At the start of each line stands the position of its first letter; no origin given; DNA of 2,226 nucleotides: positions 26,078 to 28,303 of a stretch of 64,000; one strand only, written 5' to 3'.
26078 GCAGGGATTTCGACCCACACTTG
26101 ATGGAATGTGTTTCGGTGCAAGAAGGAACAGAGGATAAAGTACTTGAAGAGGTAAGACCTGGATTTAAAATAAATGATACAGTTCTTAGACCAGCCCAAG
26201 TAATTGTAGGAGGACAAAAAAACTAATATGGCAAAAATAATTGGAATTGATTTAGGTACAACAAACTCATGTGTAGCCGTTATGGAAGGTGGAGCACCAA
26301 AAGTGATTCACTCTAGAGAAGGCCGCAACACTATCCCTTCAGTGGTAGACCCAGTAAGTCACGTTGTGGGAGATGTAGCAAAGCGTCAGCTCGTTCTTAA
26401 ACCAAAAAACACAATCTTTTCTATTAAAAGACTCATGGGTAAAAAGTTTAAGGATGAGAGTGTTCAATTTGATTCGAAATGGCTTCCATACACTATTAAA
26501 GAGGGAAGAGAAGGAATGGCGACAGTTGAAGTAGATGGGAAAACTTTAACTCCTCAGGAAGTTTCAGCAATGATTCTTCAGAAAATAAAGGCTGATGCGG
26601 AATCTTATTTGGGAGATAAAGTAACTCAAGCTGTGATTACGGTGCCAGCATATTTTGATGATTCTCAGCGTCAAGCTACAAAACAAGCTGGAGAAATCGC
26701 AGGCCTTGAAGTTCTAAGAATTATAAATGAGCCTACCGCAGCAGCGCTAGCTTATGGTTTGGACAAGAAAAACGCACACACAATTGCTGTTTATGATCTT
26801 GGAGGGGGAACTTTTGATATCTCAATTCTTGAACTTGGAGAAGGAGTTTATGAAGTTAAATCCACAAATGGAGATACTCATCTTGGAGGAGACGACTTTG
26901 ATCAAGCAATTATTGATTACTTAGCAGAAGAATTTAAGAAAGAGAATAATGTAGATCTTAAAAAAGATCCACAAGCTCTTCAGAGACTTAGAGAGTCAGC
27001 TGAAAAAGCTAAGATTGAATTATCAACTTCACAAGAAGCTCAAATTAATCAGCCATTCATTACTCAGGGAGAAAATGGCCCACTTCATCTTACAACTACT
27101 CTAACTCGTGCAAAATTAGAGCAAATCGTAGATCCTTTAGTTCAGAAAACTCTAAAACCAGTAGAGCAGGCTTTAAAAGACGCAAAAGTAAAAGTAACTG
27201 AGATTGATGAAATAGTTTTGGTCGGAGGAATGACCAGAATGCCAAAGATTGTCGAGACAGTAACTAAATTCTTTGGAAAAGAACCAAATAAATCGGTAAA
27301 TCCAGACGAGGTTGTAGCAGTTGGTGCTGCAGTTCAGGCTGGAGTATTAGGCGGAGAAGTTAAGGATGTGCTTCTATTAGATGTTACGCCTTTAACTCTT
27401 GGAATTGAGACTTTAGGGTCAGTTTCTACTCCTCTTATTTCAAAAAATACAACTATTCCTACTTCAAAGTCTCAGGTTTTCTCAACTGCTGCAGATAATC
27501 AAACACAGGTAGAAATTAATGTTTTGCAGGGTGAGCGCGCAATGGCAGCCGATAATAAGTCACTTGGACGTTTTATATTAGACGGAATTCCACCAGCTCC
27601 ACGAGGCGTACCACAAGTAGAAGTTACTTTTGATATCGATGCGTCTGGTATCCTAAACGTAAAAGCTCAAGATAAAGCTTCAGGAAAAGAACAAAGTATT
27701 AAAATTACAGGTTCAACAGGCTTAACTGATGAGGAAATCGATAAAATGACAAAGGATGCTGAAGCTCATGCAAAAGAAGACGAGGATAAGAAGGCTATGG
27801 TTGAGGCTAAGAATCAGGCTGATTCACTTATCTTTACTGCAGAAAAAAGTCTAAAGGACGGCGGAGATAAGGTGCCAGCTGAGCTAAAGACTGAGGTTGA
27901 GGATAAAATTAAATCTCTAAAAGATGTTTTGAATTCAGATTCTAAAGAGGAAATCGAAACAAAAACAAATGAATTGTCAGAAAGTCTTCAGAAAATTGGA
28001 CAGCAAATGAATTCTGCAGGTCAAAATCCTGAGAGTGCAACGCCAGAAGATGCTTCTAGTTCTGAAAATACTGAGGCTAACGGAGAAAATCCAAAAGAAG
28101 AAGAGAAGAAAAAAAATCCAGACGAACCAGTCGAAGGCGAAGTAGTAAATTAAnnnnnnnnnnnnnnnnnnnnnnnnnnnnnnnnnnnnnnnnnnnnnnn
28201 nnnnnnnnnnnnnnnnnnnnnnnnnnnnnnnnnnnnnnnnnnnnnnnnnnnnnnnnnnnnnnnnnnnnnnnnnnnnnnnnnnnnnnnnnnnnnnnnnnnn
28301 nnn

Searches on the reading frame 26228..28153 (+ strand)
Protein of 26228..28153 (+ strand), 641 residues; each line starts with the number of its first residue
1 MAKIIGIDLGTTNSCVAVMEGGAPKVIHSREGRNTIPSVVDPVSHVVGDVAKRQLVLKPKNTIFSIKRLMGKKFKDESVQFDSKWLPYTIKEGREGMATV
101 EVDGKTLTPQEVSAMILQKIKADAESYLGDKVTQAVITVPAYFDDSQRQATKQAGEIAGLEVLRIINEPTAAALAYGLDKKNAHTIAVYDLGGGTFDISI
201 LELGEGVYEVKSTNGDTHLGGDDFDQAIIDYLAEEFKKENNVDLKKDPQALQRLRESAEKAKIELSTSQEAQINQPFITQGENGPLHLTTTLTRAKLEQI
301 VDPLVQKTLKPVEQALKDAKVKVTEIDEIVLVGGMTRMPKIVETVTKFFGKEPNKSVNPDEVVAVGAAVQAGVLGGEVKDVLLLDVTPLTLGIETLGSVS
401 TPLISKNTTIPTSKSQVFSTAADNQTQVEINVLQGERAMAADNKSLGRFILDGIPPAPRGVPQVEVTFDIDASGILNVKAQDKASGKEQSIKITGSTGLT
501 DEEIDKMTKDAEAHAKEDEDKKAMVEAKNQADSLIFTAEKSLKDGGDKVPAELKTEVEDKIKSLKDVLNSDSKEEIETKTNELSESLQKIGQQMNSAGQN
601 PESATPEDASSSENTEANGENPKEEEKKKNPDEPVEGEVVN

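Call 3: search_protein_families(library=pfam, proteins=[window:26228-28153:+])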
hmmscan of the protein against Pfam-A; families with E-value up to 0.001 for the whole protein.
window:26228-28153:+ (641 aa): 2 families
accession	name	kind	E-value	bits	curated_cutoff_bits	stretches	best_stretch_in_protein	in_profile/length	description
PF00012.26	HSP70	-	6.5e-258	857.3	20.6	1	4-594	1-597/599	Hsp70 protein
PF06723.19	MreB_Mbl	-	6.1e-20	71.7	27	1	115-368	76-316/327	MreB/Mbl protein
